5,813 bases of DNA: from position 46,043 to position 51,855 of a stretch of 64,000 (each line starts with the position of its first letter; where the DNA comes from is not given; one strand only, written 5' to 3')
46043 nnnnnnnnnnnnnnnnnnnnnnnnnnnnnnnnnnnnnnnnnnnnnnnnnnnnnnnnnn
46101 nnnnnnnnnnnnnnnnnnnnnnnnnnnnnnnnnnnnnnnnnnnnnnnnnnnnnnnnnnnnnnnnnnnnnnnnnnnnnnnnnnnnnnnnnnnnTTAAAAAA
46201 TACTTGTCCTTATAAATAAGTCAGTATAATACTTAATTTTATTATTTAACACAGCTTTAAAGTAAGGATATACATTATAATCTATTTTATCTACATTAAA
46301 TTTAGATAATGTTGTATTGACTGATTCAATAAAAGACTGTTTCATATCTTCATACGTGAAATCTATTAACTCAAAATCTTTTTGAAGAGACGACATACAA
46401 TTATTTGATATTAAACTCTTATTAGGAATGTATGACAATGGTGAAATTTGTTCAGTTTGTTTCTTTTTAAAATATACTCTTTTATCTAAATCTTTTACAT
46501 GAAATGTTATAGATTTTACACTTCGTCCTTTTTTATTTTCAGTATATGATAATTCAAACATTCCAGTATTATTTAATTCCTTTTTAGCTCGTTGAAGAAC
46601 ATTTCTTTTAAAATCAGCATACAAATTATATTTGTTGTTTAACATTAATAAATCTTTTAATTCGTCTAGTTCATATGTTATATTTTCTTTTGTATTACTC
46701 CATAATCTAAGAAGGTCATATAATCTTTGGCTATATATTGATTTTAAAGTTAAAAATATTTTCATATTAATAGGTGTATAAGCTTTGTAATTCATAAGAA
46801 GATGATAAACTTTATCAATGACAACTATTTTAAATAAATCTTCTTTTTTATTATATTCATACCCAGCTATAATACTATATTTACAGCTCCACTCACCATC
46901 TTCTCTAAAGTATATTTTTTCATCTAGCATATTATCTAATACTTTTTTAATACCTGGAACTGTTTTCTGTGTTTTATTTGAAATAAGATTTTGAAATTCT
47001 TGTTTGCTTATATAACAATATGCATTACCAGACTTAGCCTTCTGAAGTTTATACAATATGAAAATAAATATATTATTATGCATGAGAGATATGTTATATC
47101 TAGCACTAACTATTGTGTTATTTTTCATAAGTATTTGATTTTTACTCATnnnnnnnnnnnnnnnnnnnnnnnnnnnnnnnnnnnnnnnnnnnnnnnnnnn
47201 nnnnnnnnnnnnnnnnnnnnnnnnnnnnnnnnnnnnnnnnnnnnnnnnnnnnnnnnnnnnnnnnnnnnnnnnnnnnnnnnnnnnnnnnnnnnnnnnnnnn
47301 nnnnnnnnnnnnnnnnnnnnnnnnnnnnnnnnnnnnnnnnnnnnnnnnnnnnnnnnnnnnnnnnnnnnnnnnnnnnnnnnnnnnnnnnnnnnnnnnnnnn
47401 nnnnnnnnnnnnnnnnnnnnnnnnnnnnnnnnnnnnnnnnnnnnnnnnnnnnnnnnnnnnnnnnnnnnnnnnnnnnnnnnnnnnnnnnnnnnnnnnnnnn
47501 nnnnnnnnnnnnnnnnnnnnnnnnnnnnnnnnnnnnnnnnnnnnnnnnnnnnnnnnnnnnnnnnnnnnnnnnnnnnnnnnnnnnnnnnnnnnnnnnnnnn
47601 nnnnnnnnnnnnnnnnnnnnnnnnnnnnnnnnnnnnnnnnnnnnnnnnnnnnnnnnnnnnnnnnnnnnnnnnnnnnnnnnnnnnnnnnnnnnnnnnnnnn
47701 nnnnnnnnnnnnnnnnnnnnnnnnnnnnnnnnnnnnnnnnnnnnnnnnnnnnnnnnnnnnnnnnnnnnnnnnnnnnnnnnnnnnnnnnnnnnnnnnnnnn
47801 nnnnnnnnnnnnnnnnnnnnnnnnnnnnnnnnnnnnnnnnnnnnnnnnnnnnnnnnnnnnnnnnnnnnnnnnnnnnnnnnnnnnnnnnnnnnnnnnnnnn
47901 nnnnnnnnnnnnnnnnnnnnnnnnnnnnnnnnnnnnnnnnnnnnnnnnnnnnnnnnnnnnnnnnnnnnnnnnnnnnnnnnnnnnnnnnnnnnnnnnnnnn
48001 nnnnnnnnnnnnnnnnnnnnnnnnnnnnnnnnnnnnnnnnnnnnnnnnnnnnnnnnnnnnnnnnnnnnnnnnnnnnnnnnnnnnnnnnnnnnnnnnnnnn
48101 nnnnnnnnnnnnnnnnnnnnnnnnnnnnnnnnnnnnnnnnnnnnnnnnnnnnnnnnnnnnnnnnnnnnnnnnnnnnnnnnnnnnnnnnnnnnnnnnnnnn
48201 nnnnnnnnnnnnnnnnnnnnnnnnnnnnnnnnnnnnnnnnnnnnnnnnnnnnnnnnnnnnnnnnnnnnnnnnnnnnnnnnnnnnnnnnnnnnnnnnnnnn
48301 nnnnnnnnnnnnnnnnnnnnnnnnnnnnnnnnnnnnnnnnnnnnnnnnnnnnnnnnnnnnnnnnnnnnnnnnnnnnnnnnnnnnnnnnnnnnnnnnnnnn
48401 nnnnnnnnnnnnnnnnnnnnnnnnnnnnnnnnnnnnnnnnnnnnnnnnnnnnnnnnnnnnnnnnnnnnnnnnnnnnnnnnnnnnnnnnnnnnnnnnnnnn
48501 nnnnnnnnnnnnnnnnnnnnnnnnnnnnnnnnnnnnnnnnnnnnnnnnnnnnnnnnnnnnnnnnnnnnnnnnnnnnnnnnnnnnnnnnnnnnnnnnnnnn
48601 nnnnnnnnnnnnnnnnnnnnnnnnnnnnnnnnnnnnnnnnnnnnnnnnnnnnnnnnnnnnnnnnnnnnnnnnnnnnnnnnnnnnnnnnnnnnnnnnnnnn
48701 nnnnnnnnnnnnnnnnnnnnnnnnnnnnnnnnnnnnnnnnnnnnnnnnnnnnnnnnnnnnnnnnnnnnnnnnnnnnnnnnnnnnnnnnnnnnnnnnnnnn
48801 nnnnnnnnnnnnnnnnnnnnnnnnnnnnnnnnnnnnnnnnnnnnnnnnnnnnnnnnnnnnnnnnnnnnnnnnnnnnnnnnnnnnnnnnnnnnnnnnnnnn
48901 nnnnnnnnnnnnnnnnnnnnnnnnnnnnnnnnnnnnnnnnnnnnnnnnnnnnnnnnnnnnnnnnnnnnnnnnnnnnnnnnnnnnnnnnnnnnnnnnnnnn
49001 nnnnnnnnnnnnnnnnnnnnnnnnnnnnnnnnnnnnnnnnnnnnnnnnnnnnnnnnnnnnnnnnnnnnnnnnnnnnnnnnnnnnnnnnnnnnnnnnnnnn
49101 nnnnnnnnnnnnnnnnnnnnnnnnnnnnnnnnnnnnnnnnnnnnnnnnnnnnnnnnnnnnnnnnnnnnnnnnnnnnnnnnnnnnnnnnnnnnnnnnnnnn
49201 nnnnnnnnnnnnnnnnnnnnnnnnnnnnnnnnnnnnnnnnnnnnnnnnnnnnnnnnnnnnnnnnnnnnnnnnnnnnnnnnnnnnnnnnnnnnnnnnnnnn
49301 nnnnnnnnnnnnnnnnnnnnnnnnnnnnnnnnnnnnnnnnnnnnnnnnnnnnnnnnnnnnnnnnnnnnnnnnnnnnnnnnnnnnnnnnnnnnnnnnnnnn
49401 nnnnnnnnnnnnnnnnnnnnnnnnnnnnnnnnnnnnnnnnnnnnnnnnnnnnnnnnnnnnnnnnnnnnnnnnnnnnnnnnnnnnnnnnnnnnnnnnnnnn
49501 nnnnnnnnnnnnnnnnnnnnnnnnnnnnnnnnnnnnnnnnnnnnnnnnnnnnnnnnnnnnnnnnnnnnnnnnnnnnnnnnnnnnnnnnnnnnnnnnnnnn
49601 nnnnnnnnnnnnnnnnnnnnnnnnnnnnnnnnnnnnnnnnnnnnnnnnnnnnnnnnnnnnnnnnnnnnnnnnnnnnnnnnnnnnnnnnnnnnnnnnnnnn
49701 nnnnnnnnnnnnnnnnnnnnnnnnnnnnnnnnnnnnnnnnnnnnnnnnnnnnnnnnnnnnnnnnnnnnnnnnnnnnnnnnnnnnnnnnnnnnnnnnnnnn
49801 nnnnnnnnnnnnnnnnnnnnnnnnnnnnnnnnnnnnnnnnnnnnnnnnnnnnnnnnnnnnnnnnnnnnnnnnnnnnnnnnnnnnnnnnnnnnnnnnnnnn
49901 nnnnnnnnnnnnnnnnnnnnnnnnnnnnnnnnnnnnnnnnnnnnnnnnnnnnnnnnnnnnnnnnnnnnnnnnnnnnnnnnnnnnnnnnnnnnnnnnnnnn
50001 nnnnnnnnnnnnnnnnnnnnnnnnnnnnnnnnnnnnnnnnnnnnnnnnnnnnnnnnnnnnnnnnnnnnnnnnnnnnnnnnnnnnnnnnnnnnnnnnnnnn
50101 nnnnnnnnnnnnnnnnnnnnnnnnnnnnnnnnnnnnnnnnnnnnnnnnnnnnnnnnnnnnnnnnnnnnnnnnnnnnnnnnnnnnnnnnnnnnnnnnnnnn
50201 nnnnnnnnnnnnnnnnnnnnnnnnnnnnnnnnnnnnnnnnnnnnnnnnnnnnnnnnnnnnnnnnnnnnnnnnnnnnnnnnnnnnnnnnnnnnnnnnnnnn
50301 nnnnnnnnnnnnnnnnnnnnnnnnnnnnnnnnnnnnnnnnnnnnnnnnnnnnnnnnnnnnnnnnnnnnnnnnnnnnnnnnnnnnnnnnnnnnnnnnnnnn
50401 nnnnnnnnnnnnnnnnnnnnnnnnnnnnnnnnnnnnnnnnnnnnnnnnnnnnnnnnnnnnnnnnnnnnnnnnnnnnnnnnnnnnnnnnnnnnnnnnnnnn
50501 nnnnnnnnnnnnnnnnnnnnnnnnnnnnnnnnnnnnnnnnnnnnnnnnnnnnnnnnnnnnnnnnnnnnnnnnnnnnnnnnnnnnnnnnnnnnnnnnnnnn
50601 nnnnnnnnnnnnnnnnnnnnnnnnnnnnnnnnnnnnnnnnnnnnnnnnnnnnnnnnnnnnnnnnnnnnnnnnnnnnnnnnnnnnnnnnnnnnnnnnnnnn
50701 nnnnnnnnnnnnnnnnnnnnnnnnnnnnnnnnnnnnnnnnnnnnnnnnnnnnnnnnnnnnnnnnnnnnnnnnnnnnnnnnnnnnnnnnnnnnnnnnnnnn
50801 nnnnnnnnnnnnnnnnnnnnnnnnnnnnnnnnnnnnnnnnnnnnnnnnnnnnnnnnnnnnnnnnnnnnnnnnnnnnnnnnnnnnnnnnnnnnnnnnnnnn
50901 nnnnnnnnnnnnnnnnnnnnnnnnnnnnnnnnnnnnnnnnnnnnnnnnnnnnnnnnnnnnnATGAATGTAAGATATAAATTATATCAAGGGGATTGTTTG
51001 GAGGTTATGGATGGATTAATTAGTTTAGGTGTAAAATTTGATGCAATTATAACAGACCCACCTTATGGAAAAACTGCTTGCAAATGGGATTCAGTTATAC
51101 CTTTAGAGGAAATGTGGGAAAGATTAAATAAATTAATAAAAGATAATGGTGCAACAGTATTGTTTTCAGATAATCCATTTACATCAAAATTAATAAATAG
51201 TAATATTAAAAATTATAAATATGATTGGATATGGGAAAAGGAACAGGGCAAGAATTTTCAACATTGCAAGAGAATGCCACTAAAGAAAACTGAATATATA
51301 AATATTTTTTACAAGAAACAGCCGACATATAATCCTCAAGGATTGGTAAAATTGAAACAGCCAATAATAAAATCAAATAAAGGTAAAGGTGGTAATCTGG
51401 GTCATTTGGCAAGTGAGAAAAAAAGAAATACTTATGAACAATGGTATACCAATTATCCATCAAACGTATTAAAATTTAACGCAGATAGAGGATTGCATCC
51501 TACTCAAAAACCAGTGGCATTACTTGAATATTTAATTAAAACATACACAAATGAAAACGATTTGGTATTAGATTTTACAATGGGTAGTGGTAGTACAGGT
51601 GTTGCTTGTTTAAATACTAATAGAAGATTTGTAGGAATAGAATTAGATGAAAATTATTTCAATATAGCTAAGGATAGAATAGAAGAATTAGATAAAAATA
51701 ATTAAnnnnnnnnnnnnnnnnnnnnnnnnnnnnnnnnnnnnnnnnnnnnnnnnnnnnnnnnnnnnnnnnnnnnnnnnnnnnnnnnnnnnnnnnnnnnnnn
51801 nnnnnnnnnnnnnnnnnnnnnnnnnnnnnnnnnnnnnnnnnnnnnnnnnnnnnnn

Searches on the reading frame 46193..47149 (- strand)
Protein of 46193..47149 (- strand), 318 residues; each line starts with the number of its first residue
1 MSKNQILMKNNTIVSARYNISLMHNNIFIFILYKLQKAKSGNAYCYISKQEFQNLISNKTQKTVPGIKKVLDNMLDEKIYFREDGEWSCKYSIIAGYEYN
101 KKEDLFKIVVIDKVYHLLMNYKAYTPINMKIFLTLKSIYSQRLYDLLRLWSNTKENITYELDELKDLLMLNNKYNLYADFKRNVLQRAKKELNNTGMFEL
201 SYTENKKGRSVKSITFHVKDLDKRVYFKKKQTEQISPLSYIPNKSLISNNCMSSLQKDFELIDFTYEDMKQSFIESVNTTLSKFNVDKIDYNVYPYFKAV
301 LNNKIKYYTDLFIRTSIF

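Call 12: search_protein_families(library=pfam, proteins=[window:46193-47149:-], max_evalue=0.01)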
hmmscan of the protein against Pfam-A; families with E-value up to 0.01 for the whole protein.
window:46193-47149:- (318 aa): 2 families
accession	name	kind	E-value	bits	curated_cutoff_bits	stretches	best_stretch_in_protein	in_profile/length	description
PF21205.3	Rep3_C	-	1.8e-19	70.2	21.1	1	160-217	1-58/59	Initiator Rep protein, WH2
PF01051.27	Rep3_N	-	1.3e-17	64.9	22.4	1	7-147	2-140/141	Initiator Replication protein, WH1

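Call 13: search_protein_families(library=phrogs, proteins=[window:46193-47149:-], max_evalue=0.001)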
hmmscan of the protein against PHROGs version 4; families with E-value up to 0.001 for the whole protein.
window:46193-47149:- (318 aa): 2 families
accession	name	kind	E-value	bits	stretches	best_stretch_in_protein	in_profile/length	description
phrog_2172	-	unknown function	5.6e-40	139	1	2-307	8-324/382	-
phrog_4402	-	DNA, RNA and nucleotide metabolism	2e-29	103.9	1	2-223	21-251/592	replication initiation protein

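Call 14: search_dna_similar(query=window:46193-47149:-, collection=phages, mode=protein, max_rows=25)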
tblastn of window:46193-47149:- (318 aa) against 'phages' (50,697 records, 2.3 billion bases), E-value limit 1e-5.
Records with a match: 5; places in all: 5; records where one place covers at least 80% of the query: 2.
Best place of each record, by identity: <60% 5.
By first word of the organism name: Clostridioides 2; Acinetobacter 2; Dulem 1.
By host as written in the record: Lemur catta 1; Clostridioides difficile HGP05 1; Clostridioides difficile Semix9 1; Acinetobacter baumannii (Acibaumc1) 1; Acinetobacter baumannii (Acibaumc2) 1.
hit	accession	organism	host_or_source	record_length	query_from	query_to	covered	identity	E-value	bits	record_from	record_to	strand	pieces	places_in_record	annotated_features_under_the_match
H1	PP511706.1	Dulem virus 30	Lemur catta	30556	1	226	71%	34.3%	3e-33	135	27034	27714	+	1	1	replication protein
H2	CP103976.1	Clostridioides phage HGP05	Clostridioides difficile HGP05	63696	7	307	95%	23.7%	2e-15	83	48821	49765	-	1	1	record has no annotation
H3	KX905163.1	Clostridioides phage phiSemix9P1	Clostridioides difficile Semix9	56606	7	307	95%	22.2%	2e-14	80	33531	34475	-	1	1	RepB family protein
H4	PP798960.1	Acinetobacter phage AB1I1L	Acinetobacter baumannii (Acibaumc1)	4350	3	219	68%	19.5%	7e-6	53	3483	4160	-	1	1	record has no annotation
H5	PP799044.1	Acinetobacter phage AB2I3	Acinetobacter baumannii (Acibaumc2)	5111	3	219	68%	19.5%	7e-6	53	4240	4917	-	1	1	DNA replication protein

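Call 15: search_dna_similar(query=window:46193-47149:-, collection=plasmids, mode=protein, max_rows=25)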
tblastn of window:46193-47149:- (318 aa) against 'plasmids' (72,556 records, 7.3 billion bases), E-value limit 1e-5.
Records with a match: 1630; places in all: 1739; records where one place covers at least 80% of the query: 107.
Best place of each record, by identity: <60% 1630.
By first word of the organism name: Acinetobacter 572; Escherichia 330; Bacillus 59; Clostridium 47; Psychrobacter 44; Priestia 43; Salmonella 42; Moraxella 40; Neisseria 40; Hymenobacter 35; and 77 more.
By predicted mobility (MOB-suite, as given by PLSDB): mobilizable 809; non-mobilizable 800; conjugative 21.
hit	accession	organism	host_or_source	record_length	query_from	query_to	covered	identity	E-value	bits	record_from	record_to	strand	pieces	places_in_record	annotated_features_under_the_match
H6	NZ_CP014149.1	Paraclostridium sordellii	Microbial isolate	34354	1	305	96%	43.3%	3e-67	235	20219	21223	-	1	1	replication initiation protein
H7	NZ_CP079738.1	Paraclostridium bifermentans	whole organism,soil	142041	1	308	97%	40.3%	1e-66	233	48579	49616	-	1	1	replication initiation protein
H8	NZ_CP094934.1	Paraclostridium bifermentans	Homo sapiens,feces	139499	1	308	97%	40.3%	2e-66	233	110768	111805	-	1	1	replication initiation protein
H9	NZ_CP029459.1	Clostridium novyi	swine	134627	3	305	95%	40.8%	3e-57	206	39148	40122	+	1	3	replication initiation protein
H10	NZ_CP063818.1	Clostridium botulinum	Mink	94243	3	305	95%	40.8%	4e-57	205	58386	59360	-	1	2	replication initiation protein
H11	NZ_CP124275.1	Paraclostridium sordellii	Vulpes vulpes,whole organism,intestine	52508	6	308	95%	40.4%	3e-67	234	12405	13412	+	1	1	replication initiation protein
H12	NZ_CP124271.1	Paraclostridium sordellii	Vulpes vulpes,whole organism,intestine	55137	6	308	95%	40.4%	3e-67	234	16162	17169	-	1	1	replication initiation protein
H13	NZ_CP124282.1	Paraclostridium sordellii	Procyon lotor,whole organism,intestine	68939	6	308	95%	40.4%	3e-67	234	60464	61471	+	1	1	replication initiation protein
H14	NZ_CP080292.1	Paraclostridium sordellii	Trichechus manatus,isolate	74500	6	308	95%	40.4%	2e-66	232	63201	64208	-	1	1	replication initiation protein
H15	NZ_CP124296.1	Paraclostridium sordellii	Vulpes vulpes,whole organism,intestine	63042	6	308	95%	40.1%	5e-65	228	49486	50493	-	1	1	replication initiation protein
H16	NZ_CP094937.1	Paraclostridium bifermentans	Homo sapiens,feces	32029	5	308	96%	39.9%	8e-65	228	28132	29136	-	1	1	replication initiation protein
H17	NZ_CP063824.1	Clostridium botulinum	Ham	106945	2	306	96%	39.7%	9e-55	199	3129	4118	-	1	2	replication initiation protein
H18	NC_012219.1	Clostridium botulinum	-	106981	2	306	96%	39.7%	9e-55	199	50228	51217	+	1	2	replication initiation protein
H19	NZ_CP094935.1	Paraclostridium bifermentans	Homo sapiens,feces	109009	1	308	97%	39.3%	2e-67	235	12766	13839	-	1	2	replication initiation protein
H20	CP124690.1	Paraclostridium bifermentans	Whole organism,peat soil sample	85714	5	308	96%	38.3%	5e-67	234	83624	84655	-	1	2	replication initiation protein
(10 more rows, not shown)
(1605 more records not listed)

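Call 79: get_annotated_region(hit=H6, flank=8000)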
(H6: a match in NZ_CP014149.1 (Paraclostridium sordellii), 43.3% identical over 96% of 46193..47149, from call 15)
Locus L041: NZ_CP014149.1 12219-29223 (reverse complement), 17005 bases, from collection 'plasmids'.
description: Paraclostridium sordellii strain AM370 plasmid pRSJ16_1, complete sequence
organism: Paraclostridium sordellii (NCBI taxid 1505)
taxonomy: Bacteria; Bacillota; Clostridia; Peptostreptococcales; Peptostreptococcaceae; Paraclostridium; Paraclostridium sordellii
host: -; source: Microbial isolate; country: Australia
typing (MOB-suite, as given by PLSDB): non-mobilizable; replicon rep_cluster_657
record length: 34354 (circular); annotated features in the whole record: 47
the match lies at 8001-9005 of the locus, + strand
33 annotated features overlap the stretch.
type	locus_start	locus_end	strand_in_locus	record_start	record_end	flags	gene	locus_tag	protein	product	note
CDS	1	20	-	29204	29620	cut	-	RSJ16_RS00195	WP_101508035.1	HNH endonuclease signature motif containing protein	-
CDS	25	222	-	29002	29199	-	-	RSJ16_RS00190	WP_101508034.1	hypothetical protein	-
CDS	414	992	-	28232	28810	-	-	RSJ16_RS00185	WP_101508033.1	site-specific integrase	-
CDS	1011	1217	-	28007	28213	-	-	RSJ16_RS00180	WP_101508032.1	hypothetical protein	-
CDS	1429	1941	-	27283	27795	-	-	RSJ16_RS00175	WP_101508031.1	hypothetical protein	-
CDS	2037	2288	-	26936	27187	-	-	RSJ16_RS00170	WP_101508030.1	hypothetical protein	-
CDS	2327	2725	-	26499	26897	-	-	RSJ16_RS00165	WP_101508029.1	hypothetical protein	-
CDS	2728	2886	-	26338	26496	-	-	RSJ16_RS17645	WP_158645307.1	hypothetical protein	-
CDS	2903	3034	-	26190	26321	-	-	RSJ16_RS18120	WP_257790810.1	hypothetical protein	-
CDS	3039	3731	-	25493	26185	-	-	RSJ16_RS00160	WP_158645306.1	ATP-binding protein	-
CDS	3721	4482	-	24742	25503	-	-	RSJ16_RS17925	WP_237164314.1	conserved phage C-terminal domain-containing protein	-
CDS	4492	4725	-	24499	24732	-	-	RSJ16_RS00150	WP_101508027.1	hypothetical protein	-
CDS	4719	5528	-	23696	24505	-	-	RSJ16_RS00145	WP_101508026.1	ORF6C domain-containing protein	-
CDS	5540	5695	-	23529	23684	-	-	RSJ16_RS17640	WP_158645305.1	hypothetical protein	-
CDS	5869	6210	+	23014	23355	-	-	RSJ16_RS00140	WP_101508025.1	helix-turn-helix transcriptional regulator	-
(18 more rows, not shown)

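Call 80: get_annotated_region(hit=H9, flank=8000)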
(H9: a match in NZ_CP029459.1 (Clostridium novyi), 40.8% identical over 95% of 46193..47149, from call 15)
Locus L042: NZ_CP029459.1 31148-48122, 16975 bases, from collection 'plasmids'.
description: Clostridium novyi strain 150557 plasmid pCN1, complete sequence
organism: Clostridium novyi (NCBI taxid 1542)
taxonomy: Bacteria; Bacillota; Clostridia; Eubacteriales; Clostridiaceae; Clostridium; Clostridium novyi
host: -; source: swine; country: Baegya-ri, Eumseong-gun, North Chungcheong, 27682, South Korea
typing (MOB-suite, as given by PLSDB): non-mobilizable; replicon rep_cluster_873
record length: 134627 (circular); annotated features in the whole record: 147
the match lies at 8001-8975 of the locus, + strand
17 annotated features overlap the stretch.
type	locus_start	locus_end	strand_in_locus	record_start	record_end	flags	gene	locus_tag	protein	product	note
CDS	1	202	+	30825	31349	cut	-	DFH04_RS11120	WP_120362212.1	WG repeat-containing protein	-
CDS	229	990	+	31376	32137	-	-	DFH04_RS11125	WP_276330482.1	WG repeat-containing protein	-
CDS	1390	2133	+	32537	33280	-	-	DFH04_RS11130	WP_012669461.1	ABC transporter permease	-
CDS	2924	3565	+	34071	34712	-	-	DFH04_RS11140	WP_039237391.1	ABC transporter ATP-binding protein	-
CDS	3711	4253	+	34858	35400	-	-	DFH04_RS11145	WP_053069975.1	hypothetical protein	-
CDS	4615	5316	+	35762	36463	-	-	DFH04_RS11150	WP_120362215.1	hypothetical protein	-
CDS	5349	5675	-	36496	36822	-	-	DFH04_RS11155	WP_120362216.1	lysozyme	-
CDS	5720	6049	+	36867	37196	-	-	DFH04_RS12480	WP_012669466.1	hypothetical protein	-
CDS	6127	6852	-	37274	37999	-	-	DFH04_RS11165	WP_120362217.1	hypothetical protein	-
CDS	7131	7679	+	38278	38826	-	-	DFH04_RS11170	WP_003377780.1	sigma-70 family RNA polymerase sigma factor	GO:0006352 - DNA-templated transcription initiation [Evidence IEA]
CDS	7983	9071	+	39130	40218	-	-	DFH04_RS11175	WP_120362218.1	replication initiation protein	GO:0006270 - DNA replication initiation [Evidence IEA]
CDS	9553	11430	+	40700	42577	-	-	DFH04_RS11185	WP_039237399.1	N-6 DNA methylase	GO:0006306 - DNA methylation [Evidence IEA]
CDS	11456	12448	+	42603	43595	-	-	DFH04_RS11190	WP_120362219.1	hypothetical protein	-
CDS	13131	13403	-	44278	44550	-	-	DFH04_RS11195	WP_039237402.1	hypothetical protein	-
CDS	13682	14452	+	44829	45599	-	-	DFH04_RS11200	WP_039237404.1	ABC transporter ATP-binding protein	-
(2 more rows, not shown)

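Call 91: search_protein_families(library=ncbifam, proteins=[window:46193-47149:-], max_evalue=0.01)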
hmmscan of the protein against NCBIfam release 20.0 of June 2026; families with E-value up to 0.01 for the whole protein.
window:46193-47149:- (318 aa): 2 families
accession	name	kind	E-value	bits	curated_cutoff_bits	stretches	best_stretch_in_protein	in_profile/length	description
NF038290.1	repM_Acin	exception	2.9e-19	69.5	250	1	6-235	2-241/304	replication initiation protein RepM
NF010305.0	PRK13742.1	equivalog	1.4e-10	41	342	1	4-222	15-246/251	replication initiation protein RepE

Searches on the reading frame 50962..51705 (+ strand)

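Call 12: search_protein_families(library=pfam, proteins=[window:50962-51705:+], max_evalue=0.01)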
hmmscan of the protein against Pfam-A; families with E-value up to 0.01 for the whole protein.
window:50962-51705:+ (247 aa): 3 families
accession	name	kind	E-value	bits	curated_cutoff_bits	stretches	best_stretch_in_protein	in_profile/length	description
PF01555.25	N6_N4_Mtase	-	2e-35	123.2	26.7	1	27-237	2-220/221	DNA methylase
PF03602.21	Cons_hypoth95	-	1.3e-05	25.4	24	0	170-246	13-90/182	Conserved hypothetical protein 95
PF01170.24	UPF0020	-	0.0028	17.8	22.3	1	25-79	121-177/197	RMKL-like, methyltransferase domain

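Call 13: search_protein_families(library=phrogs, proteins=[window:50962-51705:+], max_evalue=0.001)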
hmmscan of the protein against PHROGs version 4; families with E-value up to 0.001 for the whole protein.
window:50962-51705:+ (247 aa): 12 families
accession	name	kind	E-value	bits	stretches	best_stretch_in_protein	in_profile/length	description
phrog_67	-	other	1.6e-75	256.6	1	4-246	123-349/743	DNA methyltransferase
phrog_12862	-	unknown function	3.9e-48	164.1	1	4-135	2-131/149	-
phrog_18293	-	other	8.2e-46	155.8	1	144-246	9-113/119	methyltransferase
phrog_3008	-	other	1.5e-29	104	1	169-246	140-217/244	DNA methyltransferase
phrog_498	-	other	7e-27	95.2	1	23-245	220-425/633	DNA methyltransferase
phrog_8769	-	other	1e-19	71.1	1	191-241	4-54/71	methyltransferase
phrog_23148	-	unknown function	1.1e-18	68.8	1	160-241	66-147/165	-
phrog_6952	-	other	1.7e-14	55.1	1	177-243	112-178/181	DNA methyltransferase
phrog_23085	-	unknown function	8.8e-14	52.3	1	174-243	39-108/138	-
phrog_6025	-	other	2.3e-13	51.2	1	5-127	12-154/192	DNA methyltransferase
phrog_16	-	DNA, RNA and nucleotide metabolism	1.8e-06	27.5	1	188-237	857-906/986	DNA helicase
phrog_3820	-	other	1.6e-05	25.1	0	162-237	34-107/255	DNA methyltransferase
